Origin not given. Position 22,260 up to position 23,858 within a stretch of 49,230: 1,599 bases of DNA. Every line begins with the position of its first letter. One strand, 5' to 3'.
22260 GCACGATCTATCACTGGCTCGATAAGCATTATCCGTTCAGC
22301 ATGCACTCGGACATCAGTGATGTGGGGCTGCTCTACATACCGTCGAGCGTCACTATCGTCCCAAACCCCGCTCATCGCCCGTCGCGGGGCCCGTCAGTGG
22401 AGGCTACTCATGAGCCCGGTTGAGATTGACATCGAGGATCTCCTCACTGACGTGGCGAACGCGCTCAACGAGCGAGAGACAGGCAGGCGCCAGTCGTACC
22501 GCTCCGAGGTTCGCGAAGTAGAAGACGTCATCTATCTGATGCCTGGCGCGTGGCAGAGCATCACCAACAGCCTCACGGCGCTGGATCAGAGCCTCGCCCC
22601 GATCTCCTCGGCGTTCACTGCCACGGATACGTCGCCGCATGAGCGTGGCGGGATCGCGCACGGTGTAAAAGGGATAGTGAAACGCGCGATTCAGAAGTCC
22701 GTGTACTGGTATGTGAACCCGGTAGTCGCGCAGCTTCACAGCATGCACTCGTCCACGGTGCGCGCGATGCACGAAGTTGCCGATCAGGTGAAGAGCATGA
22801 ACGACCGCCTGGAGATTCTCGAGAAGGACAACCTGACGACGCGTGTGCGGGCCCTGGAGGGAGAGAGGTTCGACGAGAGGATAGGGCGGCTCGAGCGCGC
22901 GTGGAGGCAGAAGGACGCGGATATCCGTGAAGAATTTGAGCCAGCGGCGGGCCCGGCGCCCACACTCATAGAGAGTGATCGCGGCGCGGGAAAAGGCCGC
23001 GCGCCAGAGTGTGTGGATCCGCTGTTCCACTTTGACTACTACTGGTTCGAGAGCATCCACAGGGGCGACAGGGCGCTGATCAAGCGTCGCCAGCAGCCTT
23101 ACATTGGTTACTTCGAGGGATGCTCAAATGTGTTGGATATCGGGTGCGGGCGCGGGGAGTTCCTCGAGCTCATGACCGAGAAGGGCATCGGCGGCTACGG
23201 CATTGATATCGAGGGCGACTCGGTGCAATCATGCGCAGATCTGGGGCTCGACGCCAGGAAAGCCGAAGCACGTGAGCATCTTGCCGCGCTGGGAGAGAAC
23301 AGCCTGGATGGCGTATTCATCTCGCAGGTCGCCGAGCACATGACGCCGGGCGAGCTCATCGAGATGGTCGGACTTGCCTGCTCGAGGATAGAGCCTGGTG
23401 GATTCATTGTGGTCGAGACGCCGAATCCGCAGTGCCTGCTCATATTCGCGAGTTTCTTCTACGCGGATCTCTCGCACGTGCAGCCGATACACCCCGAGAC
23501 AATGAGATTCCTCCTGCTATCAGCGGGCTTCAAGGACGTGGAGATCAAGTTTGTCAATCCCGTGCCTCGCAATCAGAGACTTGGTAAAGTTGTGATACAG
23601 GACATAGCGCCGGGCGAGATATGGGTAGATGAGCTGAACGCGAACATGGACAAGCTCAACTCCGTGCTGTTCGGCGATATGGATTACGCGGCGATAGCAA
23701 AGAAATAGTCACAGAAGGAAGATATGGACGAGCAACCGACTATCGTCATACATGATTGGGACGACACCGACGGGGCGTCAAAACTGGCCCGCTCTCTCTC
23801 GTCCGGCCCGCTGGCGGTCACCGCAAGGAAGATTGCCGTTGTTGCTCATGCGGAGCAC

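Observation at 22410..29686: Four consecutive coiled-coil SAM methyltransferases directly downstream of wzm-wzt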

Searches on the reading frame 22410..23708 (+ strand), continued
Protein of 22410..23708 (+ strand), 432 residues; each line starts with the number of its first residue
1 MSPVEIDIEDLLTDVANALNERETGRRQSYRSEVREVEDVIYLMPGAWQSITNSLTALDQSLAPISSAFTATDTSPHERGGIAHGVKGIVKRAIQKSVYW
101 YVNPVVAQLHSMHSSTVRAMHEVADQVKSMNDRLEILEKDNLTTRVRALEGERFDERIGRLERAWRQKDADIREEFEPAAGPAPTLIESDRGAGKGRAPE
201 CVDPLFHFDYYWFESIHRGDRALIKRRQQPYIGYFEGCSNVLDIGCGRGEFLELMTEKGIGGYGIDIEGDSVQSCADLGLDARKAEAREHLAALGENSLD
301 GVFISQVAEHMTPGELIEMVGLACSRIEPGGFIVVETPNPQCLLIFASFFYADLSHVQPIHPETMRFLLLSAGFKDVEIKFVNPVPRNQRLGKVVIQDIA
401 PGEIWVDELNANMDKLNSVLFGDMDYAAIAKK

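Call 27: find_related_loci(query=A1, collection=genome_contigs, flank=10000)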
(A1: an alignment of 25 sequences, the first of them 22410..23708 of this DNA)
Query A1 (432 aa) in genome_contigs; peptide patterns used: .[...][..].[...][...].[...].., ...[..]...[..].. (x = any residue, [..] = any of these).
600 stretches matched a pattern (row limit reached: there are more); 504 encode a relative of the query (tblastn E <= 1e-3); the best 80 are kept; 80 distinct loci.
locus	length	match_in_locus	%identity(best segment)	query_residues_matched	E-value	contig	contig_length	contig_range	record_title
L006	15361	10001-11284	75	1-432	0e+0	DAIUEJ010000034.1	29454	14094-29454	MAG TPA_asm: Candidatus Anoxymicrobiaceae bacterium isolate CTOTU25329 NODE_190_length_29454_cov_18.926052, whole genome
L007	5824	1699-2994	72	1-430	0e+0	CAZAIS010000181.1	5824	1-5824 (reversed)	MAG TPA_asm: uncultured Acidimicrobiales bacterium isolate binchicken_co204_55 genome assembly, contig: NODE_17118_lengt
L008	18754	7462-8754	72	1-432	0e+0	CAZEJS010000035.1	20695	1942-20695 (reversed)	MAG TPA_asm: uncultured Acidimicrobiales bacterium isolate binchicken_co87_100 genome assembly, contig: NODE_3463_length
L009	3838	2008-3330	61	1-432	0e+0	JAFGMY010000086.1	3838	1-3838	MAG: Actinomycetota bacterium isolate Zod_Metabat.502 k87_7110671, whole genome shotgun sequence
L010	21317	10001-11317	53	1-432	9e-157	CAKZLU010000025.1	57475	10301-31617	MAG TPA_asm: uncultured actinobacterium isolate SRR5214706_bin.116_CONCOCT_v1.1_MAG genome assembly, contig: ERZ1744544.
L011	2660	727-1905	37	13-432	2e-77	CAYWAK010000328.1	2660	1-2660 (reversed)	MAG TPA_asm: uncultured Ardenticatenales bacterium isolate binchicken_co275_164 genome assembly, contig: NODE_92080_leng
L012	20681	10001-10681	50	208-432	1e-69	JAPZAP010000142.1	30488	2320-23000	MAG: Candidatus Methanoperedens sp. isolate SR-VP_0-2cm_41_45 SR-VP_0-2_scaffold_141_805931, whole genome shotgun sequen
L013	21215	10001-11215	35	91-432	6e-68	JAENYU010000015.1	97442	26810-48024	MAG: Methanobacteriota archaeon isolate BL5_bin.6 BL5_bin6_NODE_102_length_97442_cov_278.709961, whole genome shotgun se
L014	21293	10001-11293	33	5-432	1e-66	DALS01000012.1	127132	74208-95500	MAG TPA_asm: Methanosarcina sp. UBA293 UBA293_contig_277, whole genome shotgun sequence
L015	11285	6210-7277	37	79-432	1e-65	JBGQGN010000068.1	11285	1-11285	MAG: Candidatus Methylomirabilia bacterium isolate OBJ2_061818_090_27 k141_618957_length_11285_cov_14.3610, whole genome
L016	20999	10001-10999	37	91-432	2e-65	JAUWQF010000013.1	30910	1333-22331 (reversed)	MAG: Methanothrix sp. isolate CSMAG_2495 CSMAG_2495_k141_174597_length_30910_cov_14.0000, whole genome shotgun sequence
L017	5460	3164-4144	39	89-432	1e-63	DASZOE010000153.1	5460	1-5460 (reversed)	MAG TPA_asm: Acidimicrobiales bacterium isolate SMAG_U5936 k141_63521, whole genome shotgun sequence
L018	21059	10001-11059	36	79-429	2e-63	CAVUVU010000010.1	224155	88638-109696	MAG: uncultured Candidatus Rokubacteria bacterium isolate MFD05567.bin.2.187 genome assembly, contig: contig_56856, whol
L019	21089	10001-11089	37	68-432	2e-62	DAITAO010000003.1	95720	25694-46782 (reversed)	MAG TPA_asm: Gaiellaceae bacterium isolate CTOTU39264 NODE_3_length_95720_cov_29.018952, whole genome shotgun sequence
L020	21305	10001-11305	33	2-432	3e-62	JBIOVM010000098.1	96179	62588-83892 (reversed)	MAG: Candidatus Rokuibacteriota bacterium isolate MAG108 k127_274800, whole genome shotgun sequence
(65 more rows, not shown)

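Call 29: predict_structure(alignment_id=A1)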
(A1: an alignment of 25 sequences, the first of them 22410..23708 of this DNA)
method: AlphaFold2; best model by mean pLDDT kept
length: 432 residues; sequences in the alignment: 25
mean_pLDDT: 67.7   pTM: 0.50
mean pLDDT of the five models: 67.7, 66.8, 65.7, 65.6, 64.2
residues with pLDDT >= 90: 118; 70-90: 63; 50-70: 147; < 50: 104
segments of 3 or more residues with pLDDT < 50: 1-6, 20-52, 57-81, 173-204, 206-208
pLDDT, mean of each block of 10 residues (from residue 1): 45 57 37 29 40 46 42 40 59 60 53 60 65 64 54 61 65 41 39 35 45 63 89 95 94 96 94 93 95 97 89 90 97 91 60 63 93 96 75 70 73 70 85 97
secondary structure, 60 per line:
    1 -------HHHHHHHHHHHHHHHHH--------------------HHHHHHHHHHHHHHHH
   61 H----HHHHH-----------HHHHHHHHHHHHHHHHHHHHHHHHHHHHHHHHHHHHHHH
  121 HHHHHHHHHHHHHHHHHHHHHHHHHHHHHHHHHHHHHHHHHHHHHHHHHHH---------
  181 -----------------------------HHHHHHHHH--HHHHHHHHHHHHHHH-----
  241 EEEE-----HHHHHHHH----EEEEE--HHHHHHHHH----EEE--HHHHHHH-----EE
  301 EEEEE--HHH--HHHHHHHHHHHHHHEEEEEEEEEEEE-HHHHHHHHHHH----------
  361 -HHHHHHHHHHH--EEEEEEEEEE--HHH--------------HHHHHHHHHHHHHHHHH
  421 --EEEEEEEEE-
elements in order: H8-24 H45-61 H66-70 H82-171 H210-218 H221-235 E241-244 H250-257 E262-266 H269-277 E282-284 H287-293 E299-305 H313-326 E327-338 H340-350 H362-372 E375-384 H404-420 E423-431

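Call 33: fold_search(model_id=the predicted structure, library=pdb)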
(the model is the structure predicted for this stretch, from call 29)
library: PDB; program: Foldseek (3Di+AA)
matches with E <= 10: 1953; with E <= 0.001: 1222
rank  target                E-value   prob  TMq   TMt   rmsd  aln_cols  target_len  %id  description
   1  3dli_A                8.6e-29  1.00  0.46  0.86   2.8       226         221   43  Crystal structure of a SAM dependent methyltransferase from Archaeoglobus fulgidus (released 2008-07-15)
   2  4kdc                  5.1e-12  1.00  0.34  0.65   7.5       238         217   20  Crystal Structure of UBIG (released 2014-04-30)
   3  6uak                  9.7e-12  1.00  0.32  0.45  12.3       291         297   16  LahSb - C-terminal methyltransferase involved in RiPP biosynthesis (released 2019-12-04)
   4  4kri_A                2.1e-11  1.00  0.34  0.35   9.4       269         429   15  Haemonchus contortus Phospholethanolamine N-methyltransferase 2 in complex with phosphomonomethylethanolamine and S-ad (released 2013-09-25)
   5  5gm1_C                2.1e-11  1.00  0.32  0.47  16.7       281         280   18  Crystal structure of methyltransferase TleD complexed with SAH (released 2016-09-28)
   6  8x8j_B                2.1e-11  1.00  0.32  0.56  20.2       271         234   12  The structure of AbBioc in complex with inhibitor sinefungin (released 2024-11-13)
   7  4htf_B                2.9e-11  1.00  0.34  0.57   8.7       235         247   17  Crystal structure of S-adenosylmethionine-dependent methyltransferase from Escherichia coli in complex with S-adenosyl (released 2012-11-21)
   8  4iv8_A                3.1e-11  1.00  0.36  0.60  10.5       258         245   14  Crystal structure of N-methyl transferase from Plasmodium knowlesi complexed with S-adenosyl methionine (released 2014-02-19)
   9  3cc8                  3.3e-11  1.00  0.32  0.61   7.1       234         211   20  Crystal structure of a putative methyltransferase (bce_1332) from bacillus cereus atcc 10987 at 1.64 A resolution (released 2008-03-04)
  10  5gm1_B                4.0e-11  1.00  0.33  0.48  18.2       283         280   18  Crystal structure of methyltransferase TleD complexed with SAH (released 2016-09-28)
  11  1vlm_A                4.6e-11  1.00  0.36  0.70   8.4       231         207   13  Crystal structure of SAM-dependent methyltransferase, possible histamine N-methyltransferase (TM1293) from Thermotoga  (released 2004-08-24)
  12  4krh_A                4.6e-11  1.00  0.36  0.36   8.9       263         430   14  SeMet Haemonchus contortus Phosphoethanolamine N-methyltransferase 2 in complex with S-adenosyl-L-methionine (released 2013-09-25)
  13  3ccf_B                4.6e-11  1.00  0.33  0.55   9.8       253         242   16  Crystal structure of putative methyltransferase (YP_321342.1) from Anabaena variabilis ATCC 29413 at 1.90 A resolution (released 2008-03-11)
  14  5wp5_B                5.5e-11  1.00  0.32  0.30   9.2       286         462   15  Arabidopsis thaliana phosphoethanolamine N-methyltransferase 2 (AtPMT2) in complex with SAH (released 2017-11-15)
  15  5gm1_E                6.3e-11  1.00  0.32  0.47  16.9       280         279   18  Crystal structure of methyltransferase TleD complexed with SAH (released 2016-09-28)
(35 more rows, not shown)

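Call 63: search_protein_families(library=pfam, alignment_id=A4, max_evalue=0.001)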
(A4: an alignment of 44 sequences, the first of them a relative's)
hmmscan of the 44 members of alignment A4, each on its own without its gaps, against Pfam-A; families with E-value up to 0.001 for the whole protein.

A. member 1, L001:11396-13207:+ (604 aa): 4 families
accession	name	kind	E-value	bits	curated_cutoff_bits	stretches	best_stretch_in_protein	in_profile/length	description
PF13692.12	Glyco_trans_1_4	-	1.6e-14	54.8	27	1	398-521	3-117/142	Glycosyl transferases group 1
PF00534.26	Glycos_transf_1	-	2.8e-13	50.2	26.4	1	396-520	13-132/172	Glycosyl transferases group 1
PF20706.3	GT4-conflict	-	5.4e-08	32.7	26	1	442-592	245-384/385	Family 4 Glycosyltransferase in conflict systems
PF13524.12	Glyco_trans_1_2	-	8.9e-07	29.4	25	1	465-593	31-142/144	Glycosyl transferase-like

B. families by the number of members that match (of 44 scanned): 17 families
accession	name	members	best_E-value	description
PF00534.26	Glycos_transf_1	38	2.1e-52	Glycosyl transferases group 1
PF13692.12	Glyco_trans_1_4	38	1.6e-42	Glycosyl transferases group 1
PF13524.12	Glyco_trans_1_2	29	1.3e-16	Glycosyl transferase-like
PF20706.3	GT4-conflict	22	7.3e-15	Family 4 Glycosyltransferase in conflict systems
PF13439.12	Glyco_transf_4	14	7.9e-11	Glycosyltransferase Family 4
PF13579.12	Glyco_trans_4_4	6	5.6e-07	Glycosyl transferase 4-like domain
PF00535.33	Glycos_transf_2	5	7.6e-21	Glycosyl transferase family 2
PF13641.12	Glyco_tranf_2_3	3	1.4e-16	Glycosyltransferase like family 2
PF01177.27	Asp_Glu_race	1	3.2e-44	Asp/Glu/Hydantoin racemase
PF13632.12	Glyco_trans_2_3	1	9.3e-09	Glycosyl transferase family group 2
PF08241.18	Methyltransf_11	1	5.8e-08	Methyltransferase domain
PF10111.15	Glyco_tranf_2_2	1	6.5e-08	Glycosyltransferase like family 2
PF13578.12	Methyltransf_24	1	6.6e-08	Methyltransferase domain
PF13712.12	Glyco_tranf_2_5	1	2.5e-07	Glycosyltransferase like family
PF13649.12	Methyltransf_25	1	8.5e-05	Methyltransferase domain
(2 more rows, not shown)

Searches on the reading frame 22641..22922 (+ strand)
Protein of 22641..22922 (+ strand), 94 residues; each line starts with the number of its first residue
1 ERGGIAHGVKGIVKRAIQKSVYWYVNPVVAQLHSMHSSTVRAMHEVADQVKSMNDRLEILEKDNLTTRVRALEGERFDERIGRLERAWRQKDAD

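Call 62: search_protein_representatives(alignment_id=A3)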
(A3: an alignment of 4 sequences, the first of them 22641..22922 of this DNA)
Query: 4 sequences, 83 profile positions. Proteins with E-value up to 0.001 (for the whole library): 1113; up to 1e-10: 62; up to 1e-30: 0. The best 150 are listed.
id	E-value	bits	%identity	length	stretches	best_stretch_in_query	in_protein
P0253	2.3e-21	92.0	-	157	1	3-80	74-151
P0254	7.2e-21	90.4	-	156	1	5-81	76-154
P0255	6.3e-18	80.9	-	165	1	7-82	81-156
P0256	5.1e-17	78.0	-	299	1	1-81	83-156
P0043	1.2e-16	76.9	-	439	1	12-83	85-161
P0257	2.1e-16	76.0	-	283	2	8-61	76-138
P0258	3.8e-16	75.2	-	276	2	7-63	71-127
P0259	6.7e-16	74.5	-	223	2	10-61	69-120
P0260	9.7e-16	73.9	-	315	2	5-62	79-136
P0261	1.6e-15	73.2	-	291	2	5-64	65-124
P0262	1.8e-15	73.1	-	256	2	7-52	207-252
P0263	3.4e-15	72.2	-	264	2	8-48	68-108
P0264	1.6e-14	70.1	-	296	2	6-58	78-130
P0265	2.1e-14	69.6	-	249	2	3-60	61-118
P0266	2.6e-14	69.3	-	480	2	7-58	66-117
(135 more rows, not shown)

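Call 65: search_protein_families(library=pfam, alignment_id=A5, max_evalue=0.001)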
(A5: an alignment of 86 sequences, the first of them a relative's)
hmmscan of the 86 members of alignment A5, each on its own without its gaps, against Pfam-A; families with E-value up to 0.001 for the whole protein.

A. member 1, P0253 (157 aa): 0 families

B. families by the number of members that match (of 86 scanned): 27 families (the first 25 are shown)
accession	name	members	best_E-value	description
PF07021.18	MetW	27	6.1e-16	Methionine biosynthesis protein MetW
PF13489.12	Methyltransf_23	26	1.4e-19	Methyltransferase domain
PF08241.18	Methyltransf_11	25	8.6e-17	Methyltransferase domain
PF13649.12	Methyltransf_25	25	3e-15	Methyltransferase domain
PF13847.12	Methyltransf_31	22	4.8e-13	Methyltransferase domain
PF08242.18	Methyltransf_12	20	4e-12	Methyltransferase domain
PF02353.26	CMAS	10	1.5e-07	Mycolic acid cyclopropane synthetase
PF01728.25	FtsJ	9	1.2e-07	FtsJ-like methyltransferase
PF05050.19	Methyltransf_21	7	7.9e-16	Methyltransferase FkbM domain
PF10232.14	Med8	2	3.8e-05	Mediator of RNA polymerase II transcription complex subunit 8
PF08003.17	Methyltransf_9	2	0.00024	Protein of unknown function (DUF1698)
PF09317.16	ACDH_C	2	0.0006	Acyl-CoA dehydrogenase, C-terminal, bacterial type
PF13692.12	Glyco_trans_1_4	1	1.8e-12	Glycosyl transferases group 1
PF00534.26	Glycos_transf_1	1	4.1e-08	Glycosyl transferases group 1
PF01209.24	Ubie_methyltran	1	2.8e-06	ubiE/COQ5 methyltransferase family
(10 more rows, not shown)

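Call 73: find_encoding_contigs(protein=P0253, flank=8000, max_places=3)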
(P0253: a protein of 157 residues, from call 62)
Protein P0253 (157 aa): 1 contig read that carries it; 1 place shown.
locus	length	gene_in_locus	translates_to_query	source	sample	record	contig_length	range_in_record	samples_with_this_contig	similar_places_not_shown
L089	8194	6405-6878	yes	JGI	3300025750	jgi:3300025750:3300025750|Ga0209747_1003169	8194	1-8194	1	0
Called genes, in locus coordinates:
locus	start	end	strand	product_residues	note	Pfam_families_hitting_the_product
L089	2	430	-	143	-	?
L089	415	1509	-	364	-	PF01209:Ubie_methyltran (weak), PF13489:Methyltransf_23, PF08241:Methyltransf_11, PF08242:Methyltransf_12, PF13649:Methyltransf_25, PF13847:Methyltransf_31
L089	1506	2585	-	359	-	PF00534:Glycos_transf_1, PF13692:Glyco_trans_1_4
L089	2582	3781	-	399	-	PF13524:Glyco_trans_1_2 (faint), PF00534:Glycos_transf_1, PF13692:Glyco_trans_1_4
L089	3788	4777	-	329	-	-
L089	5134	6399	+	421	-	PF13439:Glyco_transf_4, PF13579:Glyco_trans_4_4, PF20706:GT4-conflict (weak), PF00534:Glycos_transf_1, PF13692:Glyco_trans_1_4, PF13524:Glyco_trans_1_2 (weak)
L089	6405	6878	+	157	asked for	-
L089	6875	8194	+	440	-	?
